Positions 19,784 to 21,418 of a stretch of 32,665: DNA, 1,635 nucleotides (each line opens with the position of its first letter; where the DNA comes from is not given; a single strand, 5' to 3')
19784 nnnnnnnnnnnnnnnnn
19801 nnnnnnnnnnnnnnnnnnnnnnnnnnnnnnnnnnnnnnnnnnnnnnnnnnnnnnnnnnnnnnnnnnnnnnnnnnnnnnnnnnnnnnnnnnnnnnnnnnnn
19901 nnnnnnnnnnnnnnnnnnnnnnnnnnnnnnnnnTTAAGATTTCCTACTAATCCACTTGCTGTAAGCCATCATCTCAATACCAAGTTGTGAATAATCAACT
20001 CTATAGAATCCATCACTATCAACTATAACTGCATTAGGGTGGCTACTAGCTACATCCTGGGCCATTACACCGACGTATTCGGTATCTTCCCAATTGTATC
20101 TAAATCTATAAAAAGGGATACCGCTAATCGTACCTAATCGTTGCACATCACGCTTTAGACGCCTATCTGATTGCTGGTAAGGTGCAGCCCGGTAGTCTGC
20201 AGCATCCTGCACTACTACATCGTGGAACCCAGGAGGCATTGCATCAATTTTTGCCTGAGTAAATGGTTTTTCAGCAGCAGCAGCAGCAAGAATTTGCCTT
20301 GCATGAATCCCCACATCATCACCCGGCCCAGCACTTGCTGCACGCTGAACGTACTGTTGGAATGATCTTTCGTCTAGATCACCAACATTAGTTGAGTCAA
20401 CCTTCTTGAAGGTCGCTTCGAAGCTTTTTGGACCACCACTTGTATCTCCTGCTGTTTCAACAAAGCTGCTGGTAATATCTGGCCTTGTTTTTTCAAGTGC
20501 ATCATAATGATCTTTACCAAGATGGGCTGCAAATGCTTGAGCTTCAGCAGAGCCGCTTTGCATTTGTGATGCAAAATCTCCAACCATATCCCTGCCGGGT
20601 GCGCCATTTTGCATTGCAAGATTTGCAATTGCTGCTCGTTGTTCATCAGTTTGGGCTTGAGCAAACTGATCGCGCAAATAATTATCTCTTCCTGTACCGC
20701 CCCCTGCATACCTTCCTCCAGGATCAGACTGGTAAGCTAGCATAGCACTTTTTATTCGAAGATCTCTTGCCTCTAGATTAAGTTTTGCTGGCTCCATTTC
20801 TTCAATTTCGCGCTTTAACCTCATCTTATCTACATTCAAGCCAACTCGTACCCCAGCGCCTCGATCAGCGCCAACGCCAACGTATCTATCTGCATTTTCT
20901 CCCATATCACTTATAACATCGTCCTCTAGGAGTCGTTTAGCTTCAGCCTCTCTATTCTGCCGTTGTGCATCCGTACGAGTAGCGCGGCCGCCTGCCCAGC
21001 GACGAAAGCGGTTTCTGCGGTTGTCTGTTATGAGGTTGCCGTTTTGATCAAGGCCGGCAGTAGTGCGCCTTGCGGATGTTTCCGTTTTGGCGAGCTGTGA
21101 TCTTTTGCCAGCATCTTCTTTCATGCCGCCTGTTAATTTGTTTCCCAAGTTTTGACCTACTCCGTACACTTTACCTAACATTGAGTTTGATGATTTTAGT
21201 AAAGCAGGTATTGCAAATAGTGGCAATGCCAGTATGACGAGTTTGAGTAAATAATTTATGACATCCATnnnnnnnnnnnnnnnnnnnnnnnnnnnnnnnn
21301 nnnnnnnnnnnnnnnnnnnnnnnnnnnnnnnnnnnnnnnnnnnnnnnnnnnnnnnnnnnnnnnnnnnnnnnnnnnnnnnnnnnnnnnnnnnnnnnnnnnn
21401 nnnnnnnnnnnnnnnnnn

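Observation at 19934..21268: Phage tail-fibre-type self-cleaving chaperone domain (peptidase S74) on a membrane protein encoded next to VirB6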

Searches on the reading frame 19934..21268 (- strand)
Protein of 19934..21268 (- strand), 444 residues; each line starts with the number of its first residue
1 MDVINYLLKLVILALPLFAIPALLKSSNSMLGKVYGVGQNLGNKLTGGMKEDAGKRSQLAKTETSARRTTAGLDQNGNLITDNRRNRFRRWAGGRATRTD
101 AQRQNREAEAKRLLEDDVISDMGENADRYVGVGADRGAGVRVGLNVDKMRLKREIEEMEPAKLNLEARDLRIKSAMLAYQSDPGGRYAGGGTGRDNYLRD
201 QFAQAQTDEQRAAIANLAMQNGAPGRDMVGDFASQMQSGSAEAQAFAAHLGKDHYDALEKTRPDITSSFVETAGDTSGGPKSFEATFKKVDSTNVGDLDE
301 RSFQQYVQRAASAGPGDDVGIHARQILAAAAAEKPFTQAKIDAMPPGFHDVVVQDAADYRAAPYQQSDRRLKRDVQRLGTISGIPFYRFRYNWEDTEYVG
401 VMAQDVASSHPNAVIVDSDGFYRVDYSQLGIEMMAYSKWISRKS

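Call 4: search_protein_families(library=pfam, proteins=[window:19934-21268:-], max_evalue=0.01)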
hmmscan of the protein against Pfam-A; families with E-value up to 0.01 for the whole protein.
window:19934-21268:- (444 aa): 1 family
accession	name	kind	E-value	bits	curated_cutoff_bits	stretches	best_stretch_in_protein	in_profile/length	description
PF13884.11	Peptidase_S74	-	5e-08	33.5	22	1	367-414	1-57/58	Chaperone of endosialidase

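Call 7: find_homologous_proteins(query=window:19934-21268:-)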
Query window:19934-21268:- (444 aa): 10 proteins with E <= 0.001 among 8000 candidates.
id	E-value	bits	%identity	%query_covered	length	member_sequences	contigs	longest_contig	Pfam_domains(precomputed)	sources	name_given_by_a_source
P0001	4.3e-289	976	100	100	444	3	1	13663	PF13884.12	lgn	-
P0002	1.2e-120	422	67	69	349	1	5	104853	-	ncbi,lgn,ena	-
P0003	3.9e-115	404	67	67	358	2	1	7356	-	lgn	-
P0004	6.3e-81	291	54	69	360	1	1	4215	-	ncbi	-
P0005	1.7e-39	154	44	60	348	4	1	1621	-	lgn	-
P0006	5.1e-16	77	53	17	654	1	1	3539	PF13884.12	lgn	-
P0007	4.5e-14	71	63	15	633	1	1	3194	PF13884.12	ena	-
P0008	5.4e-13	67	45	22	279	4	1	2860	PF13884.12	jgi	jgi:hypothetical protein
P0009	2.3e-8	52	42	16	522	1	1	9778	-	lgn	-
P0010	3.1e-5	42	45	14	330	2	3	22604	PF13884.12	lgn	-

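Call 8: search_solved_structures(query=window:19934-21268:-, max_evalue=1, show_alignments=3)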
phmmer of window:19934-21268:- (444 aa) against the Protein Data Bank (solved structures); distinct sequences matched with E-value up to 1: 3.
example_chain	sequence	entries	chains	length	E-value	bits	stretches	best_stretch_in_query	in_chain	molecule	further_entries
8fns_A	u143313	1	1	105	0.29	13.5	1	281-331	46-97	EF-hand domain-containing protein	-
6mi5_X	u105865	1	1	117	0.38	13.1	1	281-331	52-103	Lanmodulin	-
5xyi_Y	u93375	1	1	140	0.79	12.1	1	25-109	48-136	Ribosomal protein S24e, putative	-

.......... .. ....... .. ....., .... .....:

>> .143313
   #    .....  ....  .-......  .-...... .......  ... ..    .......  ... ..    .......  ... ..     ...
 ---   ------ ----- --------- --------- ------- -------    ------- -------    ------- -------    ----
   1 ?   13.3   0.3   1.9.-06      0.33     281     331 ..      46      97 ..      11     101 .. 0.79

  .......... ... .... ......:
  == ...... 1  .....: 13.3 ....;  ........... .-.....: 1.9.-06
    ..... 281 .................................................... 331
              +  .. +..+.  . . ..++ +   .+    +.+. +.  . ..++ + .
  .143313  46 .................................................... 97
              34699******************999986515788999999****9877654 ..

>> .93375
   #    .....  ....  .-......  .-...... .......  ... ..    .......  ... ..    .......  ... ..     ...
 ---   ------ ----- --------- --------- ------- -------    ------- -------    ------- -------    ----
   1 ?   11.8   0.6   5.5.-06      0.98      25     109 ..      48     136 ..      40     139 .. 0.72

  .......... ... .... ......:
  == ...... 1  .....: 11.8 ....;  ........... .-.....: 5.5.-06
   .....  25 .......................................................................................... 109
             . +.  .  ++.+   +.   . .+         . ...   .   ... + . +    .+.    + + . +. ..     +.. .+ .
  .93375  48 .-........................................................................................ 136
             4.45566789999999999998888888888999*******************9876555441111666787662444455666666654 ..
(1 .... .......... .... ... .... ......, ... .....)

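Call 10: find_encoding_contigs(protein=P0002, flank=10000, max_places=3)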
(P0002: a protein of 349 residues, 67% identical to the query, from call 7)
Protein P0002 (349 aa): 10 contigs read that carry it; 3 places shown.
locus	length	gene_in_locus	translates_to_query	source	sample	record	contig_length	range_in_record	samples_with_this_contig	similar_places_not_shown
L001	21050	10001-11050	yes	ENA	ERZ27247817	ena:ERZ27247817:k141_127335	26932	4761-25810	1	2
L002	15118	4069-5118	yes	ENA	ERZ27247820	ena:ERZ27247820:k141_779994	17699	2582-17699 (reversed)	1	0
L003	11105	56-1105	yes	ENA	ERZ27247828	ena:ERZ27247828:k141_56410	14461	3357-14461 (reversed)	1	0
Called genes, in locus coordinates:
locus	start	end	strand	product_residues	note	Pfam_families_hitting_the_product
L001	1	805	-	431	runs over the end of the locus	PF06271:RDD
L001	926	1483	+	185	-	-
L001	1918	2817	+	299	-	-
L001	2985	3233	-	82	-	-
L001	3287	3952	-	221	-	PF00156:Pribosyltran (weak)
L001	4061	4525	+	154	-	PF17886:ArsA_HSP20 (weak), PF00011:HSP20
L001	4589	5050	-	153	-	PF18895:T4SS_pilin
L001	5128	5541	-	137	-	PF18895:T4SS_pilin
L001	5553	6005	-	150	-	PF18895:T4SS_pilin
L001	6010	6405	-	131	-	PF04956:TrbC, PF18895:T4SS_pilin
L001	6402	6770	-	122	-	PF04956:TrbC (weak), PF18895:T4SS_pilin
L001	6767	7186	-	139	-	PF18895:T4SS_pilin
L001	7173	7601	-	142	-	PF18895:T4SS_pilin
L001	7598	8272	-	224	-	-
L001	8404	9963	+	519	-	PF19590:TrbL_3 (weak)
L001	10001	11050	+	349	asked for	-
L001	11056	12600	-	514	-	-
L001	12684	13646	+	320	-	PF12666:PrgI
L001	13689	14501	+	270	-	PF26593:TraC-like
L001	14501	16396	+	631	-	PF12846:AAA_10 (faint), PF01935:DUF87, PF19044:P-loop_TraG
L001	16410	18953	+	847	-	-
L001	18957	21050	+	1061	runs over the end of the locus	PF18013:Phage_lysozyme2, PF01510:Amidase_2, PF13529:Peptidase_C39_2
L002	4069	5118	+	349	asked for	-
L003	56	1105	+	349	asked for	-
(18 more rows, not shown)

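Call 11: find_encoding_contigs(protein=P0009, flank=10000, max_places=3)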
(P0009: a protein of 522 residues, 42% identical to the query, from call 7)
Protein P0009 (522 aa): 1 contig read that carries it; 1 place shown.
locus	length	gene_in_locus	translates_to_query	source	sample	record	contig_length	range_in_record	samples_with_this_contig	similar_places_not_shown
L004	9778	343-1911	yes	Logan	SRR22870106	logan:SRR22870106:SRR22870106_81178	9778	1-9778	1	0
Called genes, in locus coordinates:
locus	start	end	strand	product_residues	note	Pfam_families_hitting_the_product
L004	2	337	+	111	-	?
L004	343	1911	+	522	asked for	-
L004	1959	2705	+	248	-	-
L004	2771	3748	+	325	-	PF12666:PrgI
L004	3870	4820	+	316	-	PF26593:TraC-like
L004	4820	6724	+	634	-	PF01935:DUF87 (weak), PF19044:P-loop_TraG, PF12846:AAA_10 (weak)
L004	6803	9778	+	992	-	?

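Call 14: find_encoding_contigs(protein=P0006, flank=10000, max_places=3)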
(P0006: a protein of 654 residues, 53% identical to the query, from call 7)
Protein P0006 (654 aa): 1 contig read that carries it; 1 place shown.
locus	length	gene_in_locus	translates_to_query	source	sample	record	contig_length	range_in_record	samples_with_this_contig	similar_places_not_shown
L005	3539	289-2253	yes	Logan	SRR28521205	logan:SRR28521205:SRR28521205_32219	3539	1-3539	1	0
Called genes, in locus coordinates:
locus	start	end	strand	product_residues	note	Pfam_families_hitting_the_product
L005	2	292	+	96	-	?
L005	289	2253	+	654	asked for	PF13884:Peptidase_S74 (faint)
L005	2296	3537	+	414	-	?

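Call 23: find_related_loci(query=A2, collection=genome_contigs, flank=8000)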
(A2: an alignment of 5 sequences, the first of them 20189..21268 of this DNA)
Query A2 (360 aa) in genome_contigs; peptide patterns used: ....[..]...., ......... (x = any residue, [..] = any of these).
62 stretches matched a pattern; 2 encode a relative of the query (tblastn E <= 1e-3); 2 distinct loci.
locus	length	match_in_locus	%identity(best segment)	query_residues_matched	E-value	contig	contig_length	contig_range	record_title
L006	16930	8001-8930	67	1-308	4e-133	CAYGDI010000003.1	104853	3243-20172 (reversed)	MAG TPA_asm: uncultured Candidatus Saccharibacteria bacterium isolate ERP113451_co1_239 genome assembly, contig: NODE_96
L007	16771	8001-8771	43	1-266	1e-49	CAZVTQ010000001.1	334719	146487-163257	MAG TPA_asm: uncultured Candidatus Saccharibacteria bacterium isolate SRP292972_co3_73 genome assembly, contig: NODE_36_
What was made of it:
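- Tried and rejected: The genome_contigs scan with the tail-core alignment found only two Saccharibacteria MAGs, because the family diverges too fast for the peptide patterns (call 23).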

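Call 25: search_protein_families(library=phrogs, proteins=[window:19934-21268:-, P0009, P0006, P0010], max_evalue=0.01)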
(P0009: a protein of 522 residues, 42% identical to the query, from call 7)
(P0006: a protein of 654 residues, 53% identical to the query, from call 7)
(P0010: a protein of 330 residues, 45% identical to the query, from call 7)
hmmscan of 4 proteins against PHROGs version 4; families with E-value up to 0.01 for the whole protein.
window:19934-21268:- (444 aa): 6 families
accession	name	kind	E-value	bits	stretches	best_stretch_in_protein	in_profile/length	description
phrog_6121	-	head and packaging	5.8e-20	73.1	1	364-428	321-386/392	virion structural protein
phrog_4287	-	DNA, RNA and nucleotide metabolism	3.9e-10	40.5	1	367-433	320-390/392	DNA ejection protein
phrog_5668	-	tail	1.6e-09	37.1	1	363-429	1462-1536/1567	tail fiber protein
phrog_25788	-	tail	0.0025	17.5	1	366-429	512-581/603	tail fiber protein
phrog_6578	-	tail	0.0032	16.3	1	365-414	1078-1131/1210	tail fiber protein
phrog_33119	-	tail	0.0074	15.9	0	362-428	543-611/643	long tail fiber protein distal subunit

P0009 (522 aa): 2 families
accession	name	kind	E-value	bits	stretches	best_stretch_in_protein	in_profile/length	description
phrog_6121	-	head and packaging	2.7e-11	44.6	1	425-495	319-386/392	virion structural protein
phrog_5668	-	tail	2.9e-07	29.6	1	421-496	1457-1536/1567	tail fiber protein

P0006 (654 aa): 2 families
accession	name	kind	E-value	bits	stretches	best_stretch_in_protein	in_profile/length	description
phrog_6121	-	head and packaging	1.6e-16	61.8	1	400-631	172-388/392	virion structural protein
phrog_4287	-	DNA, RNA and nucleotide metabolism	9.4e-11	42.5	1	544-634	299-390/392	DNA ejection protein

P0010 (330 aa): 10 families
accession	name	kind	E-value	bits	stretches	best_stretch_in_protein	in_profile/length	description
phrog_6121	-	head and packaging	1.1e-97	329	2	173-329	238-388/392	virion structural protein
phrog_4287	-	DNA, RNA and nucleotide metabolism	9.4e-13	49.1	1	220-326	273-384/392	DNA ejection protein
phrog_6921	-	tail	5.4e-08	33.1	1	146-315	519-684/738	tail fiber protein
phrog_5668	-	tail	3.1e-07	29.5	1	257-329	1459-1537/1567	tail fiber protein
phrog_11011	-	tail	1.3e-06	27.6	1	205-315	1114-1239/1291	long tail fiber protein distal subunit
phrog_5481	-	tail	4.2e-06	26.5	1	183-314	831-971/1043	tail fiber protein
phrog_21722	-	tail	5.7e-06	26.2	1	246-326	466-544/576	long tail fiber protein distal subunit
phrog_8215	-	tail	1.8e-05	24.3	1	242-329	886-975/1000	baseplate wedge initiator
phrog_25788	-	tail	3.3e-05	23.7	1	238-327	491-580/603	tail fiber protein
phrog_28992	-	unknown function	0.0031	17.7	1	253-329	238-315/343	-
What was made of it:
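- On Peptidase_S74 (PF13884) intramolecular chaperone domain: 33.5 bits against GA 22, E=5e-8, profile positions 1-57 of 58, aa 367-414 (call 4); PHROG families with the same domain at E=6e-20 (call 25)
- Checked: PHROG families that carry the same C-terminal domain hit at E=6e-20 and 4e-10 (call 25).
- S74 membership: Pfam E=5e-8, above the cut-off, full-length profile match (call 4); PHROG E=6e-20 (call 25).
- Tried and rejected: The match of P0006 to phrog_6121 beyond the S74 domain (call 25) probably reflects Ala/Gln-rich composition and was not taken as homology.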

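Call 44: predict_structure(protein=window:19934-21268:-)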
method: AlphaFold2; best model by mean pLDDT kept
length: 444 residues; sequences in the alignment: 1
mean_pLDDT: 53.3   pTM: 0.27
mean pLDDT of the five models: 53.3, 49.1, 48.0, 46.3, 36.2
residues with pLDDT >= 90: 0; 70-90: 70; 50-70: 142; < 50: 232
segments of 3 or more residues with pLDDT < 50: 59-73, 75-98, 100-102, 107-147, 159-163, 165-192, 267-293, 361-444
pLDDT, mean of each block of 10 residues (from residue 1): 84 81 61 64 62 52 42 46 43 43 46 42 38 36 47 55 44 45 44 56 64 65 64 63 60 59 51 40 37 54 80 62 71 79 86 73 41 44 43 41 41 40 39 28 27
secondary structure, 60 per line:
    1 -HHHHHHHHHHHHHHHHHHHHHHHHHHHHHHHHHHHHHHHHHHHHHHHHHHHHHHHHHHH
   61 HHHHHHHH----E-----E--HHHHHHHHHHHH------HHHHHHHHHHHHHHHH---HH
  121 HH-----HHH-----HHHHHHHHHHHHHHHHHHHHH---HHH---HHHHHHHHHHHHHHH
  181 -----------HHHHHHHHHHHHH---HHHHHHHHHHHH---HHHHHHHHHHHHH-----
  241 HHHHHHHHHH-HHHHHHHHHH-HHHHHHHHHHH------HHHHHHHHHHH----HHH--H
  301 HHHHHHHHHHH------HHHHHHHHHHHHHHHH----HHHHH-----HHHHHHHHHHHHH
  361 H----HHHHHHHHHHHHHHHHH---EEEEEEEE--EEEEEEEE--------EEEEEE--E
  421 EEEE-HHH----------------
elements in order: H2-68 H82-93 H100-115 H119-122 H136-156 H166-180 H192-204 H208-219 H223-235 H241-250 H252-261 H263-273 H280-290 H300-311 H318-333 H338-342 H348-361 H366-382 E386-393 E396-403 E412-417 E420-424
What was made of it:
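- On Peptidase_S74 (PF13884) intramolecular chaperone domain: The single-sequence AF2 model has pLDDT <50 over aa 361-444 (call 44).
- On Phage-type trimeric tail fibre / tailspike: The upstream region is alpha-helical (call 44).
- Its fold could not be verified because the single-sequence AF2 model had pLDDT <50 there (call 44).
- Tried and rejected: Single-sequence AF2 of the target was too poor (pLDDT 53; <50 in the S74 part) to compare folds, so no Foldseek run was made on it (call 44).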

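Call 61: search_protein_representatives(alignment_id=A2)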
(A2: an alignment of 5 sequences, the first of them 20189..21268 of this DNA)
Query: 5 sequences, 353 profile positions. Proteins with E-value up to 0.001 (for the whole library): 44; up to 1e-10: 15; up to 1e-30: 6. The best 44 are listed.
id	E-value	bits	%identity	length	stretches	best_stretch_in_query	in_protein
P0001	2.4e-175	599.9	-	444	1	1-352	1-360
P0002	1.4e-174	597.4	-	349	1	1-352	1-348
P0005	2.8e-136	471.4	-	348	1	1-352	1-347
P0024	2.6e-90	320.2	-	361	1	1-353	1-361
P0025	1.5e-76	274.9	-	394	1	1-326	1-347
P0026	2.5e-67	244.6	-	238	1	122-353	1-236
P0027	9.3e-23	98.0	-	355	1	6-348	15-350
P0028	1.2e-22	97.6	-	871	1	6-345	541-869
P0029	7.4e-22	95.0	-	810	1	7-312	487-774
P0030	3.3e-20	89.6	-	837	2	170-339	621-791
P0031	3.8e-18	82.9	-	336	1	6-347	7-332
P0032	1.1e-14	71.4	-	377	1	6-329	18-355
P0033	3.1e-14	70.0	-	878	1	4-335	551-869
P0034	1.7e-13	67.5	-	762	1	4-332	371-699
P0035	3.9e-12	63.1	-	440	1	6-325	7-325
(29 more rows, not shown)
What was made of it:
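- On Extended VirB6 (TrbL/VirB6) C-terminal extension: The tail-core profile hits about 30 proteins of 760-1160 aa in their last ~330 aa (call 61).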

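Call 65: find_encoding_contigs(protein=P0035, flank=8000, max_places=3)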
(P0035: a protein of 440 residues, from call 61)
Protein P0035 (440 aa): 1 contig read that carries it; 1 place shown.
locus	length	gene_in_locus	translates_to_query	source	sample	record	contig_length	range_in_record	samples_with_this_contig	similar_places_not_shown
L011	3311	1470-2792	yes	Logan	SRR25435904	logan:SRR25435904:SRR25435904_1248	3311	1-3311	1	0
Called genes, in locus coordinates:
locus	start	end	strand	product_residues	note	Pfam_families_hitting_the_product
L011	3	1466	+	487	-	?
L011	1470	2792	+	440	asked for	-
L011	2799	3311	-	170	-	?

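Call 83: find_related_loci(query=A4, collection=metagenome_contigs, flank=6000)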
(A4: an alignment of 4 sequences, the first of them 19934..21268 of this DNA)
Query A4 (444 aa) in metagenome_contigs; peptide patterns used: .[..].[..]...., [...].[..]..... (x = any residue, [..] = any of these).
600 stretches matched a pattern (row limit reached: there are more); 509 encode a relative of the query (tblastn E <= 1e-3); the best 80 are kept; 80 distinct loci.
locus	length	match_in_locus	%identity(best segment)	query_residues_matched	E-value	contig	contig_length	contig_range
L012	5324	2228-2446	67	367-439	2e-30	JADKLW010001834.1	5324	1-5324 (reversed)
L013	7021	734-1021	49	350-444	6e-24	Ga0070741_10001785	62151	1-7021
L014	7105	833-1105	49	350-439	8e-24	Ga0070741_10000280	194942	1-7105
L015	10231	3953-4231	49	350-439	2e-23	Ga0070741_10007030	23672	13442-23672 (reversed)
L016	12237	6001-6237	53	367-444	5e-23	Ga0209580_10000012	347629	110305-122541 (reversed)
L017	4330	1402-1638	54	367-444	6e-23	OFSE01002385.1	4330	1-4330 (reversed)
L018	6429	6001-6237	54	367-444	6e-23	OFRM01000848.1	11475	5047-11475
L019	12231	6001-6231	53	368-443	9e-23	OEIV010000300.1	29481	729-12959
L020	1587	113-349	56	367-444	4e-23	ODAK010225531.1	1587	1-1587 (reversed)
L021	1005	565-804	55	364-442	2e-23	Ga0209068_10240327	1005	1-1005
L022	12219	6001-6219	52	367-439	8e-22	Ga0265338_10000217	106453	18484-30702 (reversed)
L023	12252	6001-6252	51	357-439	1e-21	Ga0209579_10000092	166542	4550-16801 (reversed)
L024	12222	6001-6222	55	367-439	3e-21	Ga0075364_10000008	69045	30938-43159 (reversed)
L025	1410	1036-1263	54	367-442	4e-21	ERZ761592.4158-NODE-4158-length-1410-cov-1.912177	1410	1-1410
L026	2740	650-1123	34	288-443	1e-20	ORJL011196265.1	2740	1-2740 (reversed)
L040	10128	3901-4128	50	366-439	3e-19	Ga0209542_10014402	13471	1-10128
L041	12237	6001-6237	53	364-441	4e-19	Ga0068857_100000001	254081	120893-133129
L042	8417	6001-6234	49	367-444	4e-19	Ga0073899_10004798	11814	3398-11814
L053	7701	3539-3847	41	345-440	8e-19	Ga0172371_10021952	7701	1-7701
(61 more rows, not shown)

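Call 93: search_protein_families(library=pfam, proteins=[L018:2422-6270:+, L019:2644-6240:+, L040:589-4167:+, L041:3007-6264:+, L042:2782-6246:+, L053:614-3907:+, L024:3250-6249:+, L022:3547-6258:+], max_evalue=0.001)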
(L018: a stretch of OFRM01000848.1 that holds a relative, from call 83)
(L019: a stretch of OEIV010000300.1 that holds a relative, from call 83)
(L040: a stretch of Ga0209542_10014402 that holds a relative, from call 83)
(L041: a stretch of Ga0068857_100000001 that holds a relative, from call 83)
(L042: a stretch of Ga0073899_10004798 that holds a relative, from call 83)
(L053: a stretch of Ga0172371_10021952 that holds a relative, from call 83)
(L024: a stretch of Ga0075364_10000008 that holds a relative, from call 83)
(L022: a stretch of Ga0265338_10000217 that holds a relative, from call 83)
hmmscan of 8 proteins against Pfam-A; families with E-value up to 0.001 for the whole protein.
L018:2422-6270:+ (1283 aa): 1 family
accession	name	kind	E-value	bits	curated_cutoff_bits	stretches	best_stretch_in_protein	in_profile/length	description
PF13884.11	Peptidase_S74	-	2.6e-06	28.1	22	1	1194-1242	1-57/58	Chaperone of endosialidase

L019:2644-6240:+ (1199 aa): 1 family
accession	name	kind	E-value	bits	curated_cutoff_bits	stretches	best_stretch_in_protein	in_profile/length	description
PF13884.11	Peptidase_S74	-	0.0004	21.1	22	0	1119-1159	1-49/58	Chaperone of endosialidase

L040:589-4167:+ (1193 aa): 1 family
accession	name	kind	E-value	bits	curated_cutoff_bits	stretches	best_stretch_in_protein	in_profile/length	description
PF13884.11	Peptidase_S74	-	3e-05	24.6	22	1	1106-1153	1-55/58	Chaperone of endosialidase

L041:3007-6264:+ (1086 aa): 1 family
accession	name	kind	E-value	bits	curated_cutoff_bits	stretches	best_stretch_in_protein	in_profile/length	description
PF13884.11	Peptidase_S74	-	4.9e-06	27.2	22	1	1002-1051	1-58/58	Chaperone of endosialidase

L042:2782-6246:+ (1155 aa): 0 families

L053:614-3907:+ (1098 aa): 1 family
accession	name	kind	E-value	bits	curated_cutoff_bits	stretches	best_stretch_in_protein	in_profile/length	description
PF13884.11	Peptidase_S74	-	0.00067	20.3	22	0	1004-1047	1-52/58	Chaperone of endosialidase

L024:3250-6249:+ (1000 aa): 1 family
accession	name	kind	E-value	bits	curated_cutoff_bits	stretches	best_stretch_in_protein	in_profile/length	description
PF13884.11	Peptidase_S74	-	0.00028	21.5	22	1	918-966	1-57/58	Chaperone of endosialidase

L022:3547-6258:+ (904 aa): 1 family
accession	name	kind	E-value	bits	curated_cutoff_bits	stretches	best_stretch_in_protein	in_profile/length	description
PF13884.11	Peptidase_S74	-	0.0001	23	22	1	819-864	1-55/58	Chaperone of endosialidase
